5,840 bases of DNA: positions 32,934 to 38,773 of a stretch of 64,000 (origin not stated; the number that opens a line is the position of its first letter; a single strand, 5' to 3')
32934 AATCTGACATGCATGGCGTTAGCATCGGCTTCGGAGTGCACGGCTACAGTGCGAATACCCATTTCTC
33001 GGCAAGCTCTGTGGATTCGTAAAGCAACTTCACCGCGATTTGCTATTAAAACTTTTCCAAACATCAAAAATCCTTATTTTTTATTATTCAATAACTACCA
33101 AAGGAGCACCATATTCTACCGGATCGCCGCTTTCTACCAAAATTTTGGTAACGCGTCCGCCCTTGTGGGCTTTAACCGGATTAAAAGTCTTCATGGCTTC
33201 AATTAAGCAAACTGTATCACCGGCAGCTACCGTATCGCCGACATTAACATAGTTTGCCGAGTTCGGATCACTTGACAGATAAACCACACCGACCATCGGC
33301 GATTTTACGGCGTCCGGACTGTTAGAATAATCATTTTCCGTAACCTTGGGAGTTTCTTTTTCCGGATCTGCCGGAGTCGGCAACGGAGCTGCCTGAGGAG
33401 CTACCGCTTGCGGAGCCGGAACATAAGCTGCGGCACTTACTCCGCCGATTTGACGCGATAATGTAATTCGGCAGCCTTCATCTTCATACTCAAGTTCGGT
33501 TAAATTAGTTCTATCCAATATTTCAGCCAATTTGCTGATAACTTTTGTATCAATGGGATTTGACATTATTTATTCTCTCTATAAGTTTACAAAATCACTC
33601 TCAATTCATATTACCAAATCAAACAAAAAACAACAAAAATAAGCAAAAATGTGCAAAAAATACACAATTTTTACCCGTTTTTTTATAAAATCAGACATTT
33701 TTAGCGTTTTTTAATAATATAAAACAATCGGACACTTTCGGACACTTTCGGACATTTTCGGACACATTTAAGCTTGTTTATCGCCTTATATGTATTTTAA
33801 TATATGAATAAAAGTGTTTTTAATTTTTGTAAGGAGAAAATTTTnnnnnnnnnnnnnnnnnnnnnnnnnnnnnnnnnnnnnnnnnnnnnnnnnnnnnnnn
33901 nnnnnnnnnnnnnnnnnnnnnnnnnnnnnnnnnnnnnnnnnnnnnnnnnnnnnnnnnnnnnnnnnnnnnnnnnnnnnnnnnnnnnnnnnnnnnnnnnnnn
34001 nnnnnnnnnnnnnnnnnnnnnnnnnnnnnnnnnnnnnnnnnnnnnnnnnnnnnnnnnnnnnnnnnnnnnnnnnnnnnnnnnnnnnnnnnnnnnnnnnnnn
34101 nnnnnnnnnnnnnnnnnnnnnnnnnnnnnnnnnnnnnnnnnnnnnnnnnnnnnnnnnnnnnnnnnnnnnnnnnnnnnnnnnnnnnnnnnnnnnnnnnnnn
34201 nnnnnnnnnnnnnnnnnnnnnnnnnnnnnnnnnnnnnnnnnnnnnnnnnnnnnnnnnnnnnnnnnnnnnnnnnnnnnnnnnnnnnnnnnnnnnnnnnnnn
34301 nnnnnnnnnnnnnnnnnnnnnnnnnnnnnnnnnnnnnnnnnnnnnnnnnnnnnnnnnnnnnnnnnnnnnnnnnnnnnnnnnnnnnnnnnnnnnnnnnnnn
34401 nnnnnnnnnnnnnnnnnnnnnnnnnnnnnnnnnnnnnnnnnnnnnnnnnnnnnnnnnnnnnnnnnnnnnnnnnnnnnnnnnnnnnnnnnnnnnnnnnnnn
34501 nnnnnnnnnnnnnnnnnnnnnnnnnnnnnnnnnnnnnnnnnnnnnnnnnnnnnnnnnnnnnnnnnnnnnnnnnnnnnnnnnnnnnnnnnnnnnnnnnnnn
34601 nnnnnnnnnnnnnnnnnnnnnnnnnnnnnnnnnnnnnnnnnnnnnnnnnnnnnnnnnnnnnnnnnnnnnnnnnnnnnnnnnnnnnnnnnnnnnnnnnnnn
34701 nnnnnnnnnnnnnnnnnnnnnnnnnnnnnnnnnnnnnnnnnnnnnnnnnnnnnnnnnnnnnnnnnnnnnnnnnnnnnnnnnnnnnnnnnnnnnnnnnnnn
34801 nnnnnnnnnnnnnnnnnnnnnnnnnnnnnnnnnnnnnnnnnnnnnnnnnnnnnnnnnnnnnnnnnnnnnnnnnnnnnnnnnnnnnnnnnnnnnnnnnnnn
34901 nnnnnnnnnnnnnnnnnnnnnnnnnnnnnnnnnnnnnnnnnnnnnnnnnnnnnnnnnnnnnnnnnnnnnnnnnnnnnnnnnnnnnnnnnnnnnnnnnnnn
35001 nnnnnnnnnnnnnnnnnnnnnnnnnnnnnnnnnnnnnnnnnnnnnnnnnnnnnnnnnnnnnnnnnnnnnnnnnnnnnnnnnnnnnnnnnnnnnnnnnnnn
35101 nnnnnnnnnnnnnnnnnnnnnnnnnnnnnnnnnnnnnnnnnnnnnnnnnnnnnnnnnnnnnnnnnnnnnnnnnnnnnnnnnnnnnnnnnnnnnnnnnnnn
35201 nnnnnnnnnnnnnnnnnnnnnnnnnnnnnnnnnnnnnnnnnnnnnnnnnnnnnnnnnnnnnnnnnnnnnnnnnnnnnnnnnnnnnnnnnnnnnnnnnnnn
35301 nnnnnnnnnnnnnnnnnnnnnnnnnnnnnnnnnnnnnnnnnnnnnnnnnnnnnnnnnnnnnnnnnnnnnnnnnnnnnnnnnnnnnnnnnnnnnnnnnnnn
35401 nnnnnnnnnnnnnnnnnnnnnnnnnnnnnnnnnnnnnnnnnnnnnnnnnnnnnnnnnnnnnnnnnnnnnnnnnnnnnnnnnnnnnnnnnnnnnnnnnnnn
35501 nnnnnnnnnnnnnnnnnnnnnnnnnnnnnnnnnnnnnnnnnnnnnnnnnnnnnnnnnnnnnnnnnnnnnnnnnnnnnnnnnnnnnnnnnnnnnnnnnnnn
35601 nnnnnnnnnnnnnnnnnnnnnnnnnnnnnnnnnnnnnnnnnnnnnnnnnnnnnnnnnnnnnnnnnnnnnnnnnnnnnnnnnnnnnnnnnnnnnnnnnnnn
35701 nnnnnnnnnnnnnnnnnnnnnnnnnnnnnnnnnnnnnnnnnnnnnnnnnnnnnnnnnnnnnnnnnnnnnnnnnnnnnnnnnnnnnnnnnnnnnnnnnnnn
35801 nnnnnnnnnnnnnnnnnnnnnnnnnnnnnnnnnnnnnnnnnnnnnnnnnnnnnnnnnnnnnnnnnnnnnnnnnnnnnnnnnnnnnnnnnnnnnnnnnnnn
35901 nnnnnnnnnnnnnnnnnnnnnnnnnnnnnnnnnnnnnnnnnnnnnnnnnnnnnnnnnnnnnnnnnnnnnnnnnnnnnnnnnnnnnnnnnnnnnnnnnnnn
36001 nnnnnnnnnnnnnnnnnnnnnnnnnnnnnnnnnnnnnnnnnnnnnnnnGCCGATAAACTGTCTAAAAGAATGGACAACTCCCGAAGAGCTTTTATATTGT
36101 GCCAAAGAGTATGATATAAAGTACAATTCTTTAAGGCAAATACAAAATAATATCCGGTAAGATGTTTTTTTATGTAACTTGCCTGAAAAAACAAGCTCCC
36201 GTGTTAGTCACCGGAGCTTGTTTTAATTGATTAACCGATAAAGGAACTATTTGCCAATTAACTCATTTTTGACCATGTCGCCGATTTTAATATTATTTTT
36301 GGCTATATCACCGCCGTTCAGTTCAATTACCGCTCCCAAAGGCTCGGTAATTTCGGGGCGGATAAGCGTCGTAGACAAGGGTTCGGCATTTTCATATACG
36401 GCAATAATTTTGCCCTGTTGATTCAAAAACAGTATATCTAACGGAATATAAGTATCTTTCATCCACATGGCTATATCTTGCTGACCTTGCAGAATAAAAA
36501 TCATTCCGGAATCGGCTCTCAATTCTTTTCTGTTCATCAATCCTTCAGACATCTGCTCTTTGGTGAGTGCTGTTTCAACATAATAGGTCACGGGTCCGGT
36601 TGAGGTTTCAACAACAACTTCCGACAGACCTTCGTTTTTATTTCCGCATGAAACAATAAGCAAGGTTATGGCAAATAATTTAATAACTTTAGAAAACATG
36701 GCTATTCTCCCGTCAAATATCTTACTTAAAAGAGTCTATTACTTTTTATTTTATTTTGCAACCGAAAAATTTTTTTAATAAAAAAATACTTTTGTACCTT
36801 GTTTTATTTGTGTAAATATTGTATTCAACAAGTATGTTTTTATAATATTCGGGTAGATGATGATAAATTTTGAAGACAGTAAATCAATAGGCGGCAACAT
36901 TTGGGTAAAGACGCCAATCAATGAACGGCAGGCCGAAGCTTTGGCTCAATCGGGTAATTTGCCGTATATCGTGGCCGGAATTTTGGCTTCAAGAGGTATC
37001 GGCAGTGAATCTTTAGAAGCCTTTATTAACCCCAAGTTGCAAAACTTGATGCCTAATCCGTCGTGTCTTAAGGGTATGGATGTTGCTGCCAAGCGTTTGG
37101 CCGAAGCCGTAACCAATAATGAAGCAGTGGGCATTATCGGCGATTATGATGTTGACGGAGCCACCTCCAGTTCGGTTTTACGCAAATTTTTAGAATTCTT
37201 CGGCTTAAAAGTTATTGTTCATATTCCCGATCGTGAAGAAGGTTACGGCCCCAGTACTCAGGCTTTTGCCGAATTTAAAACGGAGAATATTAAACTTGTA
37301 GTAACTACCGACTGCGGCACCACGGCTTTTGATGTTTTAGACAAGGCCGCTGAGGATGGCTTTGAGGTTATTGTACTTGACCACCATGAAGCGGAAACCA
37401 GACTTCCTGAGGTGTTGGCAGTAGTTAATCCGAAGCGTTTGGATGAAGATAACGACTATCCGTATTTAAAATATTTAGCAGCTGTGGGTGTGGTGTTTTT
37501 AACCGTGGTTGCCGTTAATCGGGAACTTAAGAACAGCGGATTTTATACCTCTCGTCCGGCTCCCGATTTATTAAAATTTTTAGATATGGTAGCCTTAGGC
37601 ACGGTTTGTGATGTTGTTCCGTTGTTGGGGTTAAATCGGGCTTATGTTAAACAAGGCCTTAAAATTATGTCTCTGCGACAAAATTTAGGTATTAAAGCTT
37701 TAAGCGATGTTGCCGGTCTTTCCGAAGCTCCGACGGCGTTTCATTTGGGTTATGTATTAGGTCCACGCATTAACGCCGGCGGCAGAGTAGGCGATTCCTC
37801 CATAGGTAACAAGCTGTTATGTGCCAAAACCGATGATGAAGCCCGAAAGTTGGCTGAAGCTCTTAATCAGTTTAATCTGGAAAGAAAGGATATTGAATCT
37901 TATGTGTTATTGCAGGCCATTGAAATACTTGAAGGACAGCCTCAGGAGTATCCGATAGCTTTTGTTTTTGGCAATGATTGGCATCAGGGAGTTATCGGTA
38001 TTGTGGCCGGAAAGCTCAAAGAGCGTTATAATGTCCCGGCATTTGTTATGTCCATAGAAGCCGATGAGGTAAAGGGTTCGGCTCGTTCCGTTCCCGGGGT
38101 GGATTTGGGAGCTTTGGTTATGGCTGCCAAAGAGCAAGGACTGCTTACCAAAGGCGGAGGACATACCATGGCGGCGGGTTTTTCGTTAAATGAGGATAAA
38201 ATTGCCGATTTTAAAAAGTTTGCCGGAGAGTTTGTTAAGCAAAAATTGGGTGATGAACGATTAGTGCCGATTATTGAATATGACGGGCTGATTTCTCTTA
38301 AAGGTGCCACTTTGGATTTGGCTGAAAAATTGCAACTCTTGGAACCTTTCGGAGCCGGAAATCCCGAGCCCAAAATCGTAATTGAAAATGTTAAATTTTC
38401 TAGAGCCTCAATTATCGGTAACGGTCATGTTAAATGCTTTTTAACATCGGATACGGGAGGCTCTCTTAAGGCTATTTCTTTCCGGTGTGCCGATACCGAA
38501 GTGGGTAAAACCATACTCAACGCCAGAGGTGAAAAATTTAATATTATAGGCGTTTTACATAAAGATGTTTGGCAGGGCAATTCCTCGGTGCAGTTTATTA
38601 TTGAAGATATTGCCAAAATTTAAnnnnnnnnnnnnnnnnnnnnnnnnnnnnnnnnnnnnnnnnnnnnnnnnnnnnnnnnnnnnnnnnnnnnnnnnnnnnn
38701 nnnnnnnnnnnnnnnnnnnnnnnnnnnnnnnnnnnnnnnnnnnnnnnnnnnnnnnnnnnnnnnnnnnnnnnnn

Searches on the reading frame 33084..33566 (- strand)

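Call 93: search_protein_families(library=pfam, proteins=[window:33084-33566:-], max_evalue=0.001)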
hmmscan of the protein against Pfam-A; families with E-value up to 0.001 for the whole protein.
window:33084-33566:- (160 aa): 1 family
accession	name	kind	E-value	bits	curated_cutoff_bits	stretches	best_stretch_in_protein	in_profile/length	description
PF00364.28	Biotin_lipoyl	-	7.2e-21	74.2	22.1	1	86-159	2-73/73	Biotin-requiring enzyme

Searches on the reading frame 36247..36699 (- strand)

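Call 94: search_protein_families(library=pfam, proteins=[window:36247-36699:-], max_evalue=0.001)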
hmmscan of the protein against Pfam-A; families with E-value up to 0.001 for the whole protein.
window:36247-36699:- (150 aa): 1 family
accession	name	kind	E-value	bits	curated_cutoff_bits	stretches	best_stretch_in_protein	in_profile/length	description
PF02643.20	DUF192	-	1.7e-28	99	27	1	41-144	3-95/96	Uncharacterized ACR, COG1430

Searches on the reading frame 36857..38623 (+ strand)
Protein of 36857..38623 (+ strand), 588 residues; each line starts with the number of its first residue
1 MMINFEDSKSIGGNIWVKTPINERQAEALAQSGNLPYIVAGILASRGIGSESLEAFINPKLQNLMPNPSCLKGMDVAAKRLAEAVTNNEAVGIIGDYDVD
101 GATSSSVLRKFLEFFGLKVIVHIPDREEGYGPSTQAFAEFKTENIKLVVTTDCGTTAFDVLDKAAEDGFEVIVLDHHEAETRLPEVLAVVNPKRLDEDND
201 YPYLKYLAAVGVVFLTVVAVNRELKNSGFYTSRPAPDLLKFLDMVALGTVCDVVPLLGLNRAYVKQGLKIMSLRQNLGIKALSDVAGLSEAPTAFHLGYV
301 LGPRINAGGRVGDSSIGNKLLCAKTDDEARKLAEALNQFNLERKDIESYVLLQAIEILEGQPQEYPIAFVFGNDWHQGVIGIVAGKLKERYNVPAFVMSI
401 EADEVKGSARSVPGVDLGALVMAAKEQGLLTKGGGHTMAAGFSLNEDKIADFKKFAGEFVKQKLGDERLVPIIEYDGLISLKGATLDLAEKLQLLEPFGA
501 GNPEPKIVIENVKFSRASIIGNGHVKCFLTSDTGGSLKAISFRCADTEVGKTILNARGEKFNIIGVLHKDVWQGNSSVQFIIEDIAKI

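Call 6: search_protein_families(library=pfam, proteins=[window:36857-38623:+], max_evalue=0.01)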
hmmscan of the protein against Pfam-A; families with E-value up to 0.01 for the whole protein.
window:36857-38623:+ (588 aa): 3 families
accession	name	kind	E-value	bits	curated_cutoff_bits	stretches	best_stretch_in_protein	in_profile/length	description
PF17768.7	RecJ_OB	-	7.6e-23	81.1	27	1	475-584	1-107/107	RecJ OB domain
PF02272.25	DHHA1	-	2.2e-20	73.5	25.9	1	368-461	5-101/102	DHHA1 domain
PF01368.27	DHH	-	1.4e-17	64.6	28.1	1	91-224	2-104/125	DHH family, N-terminal domain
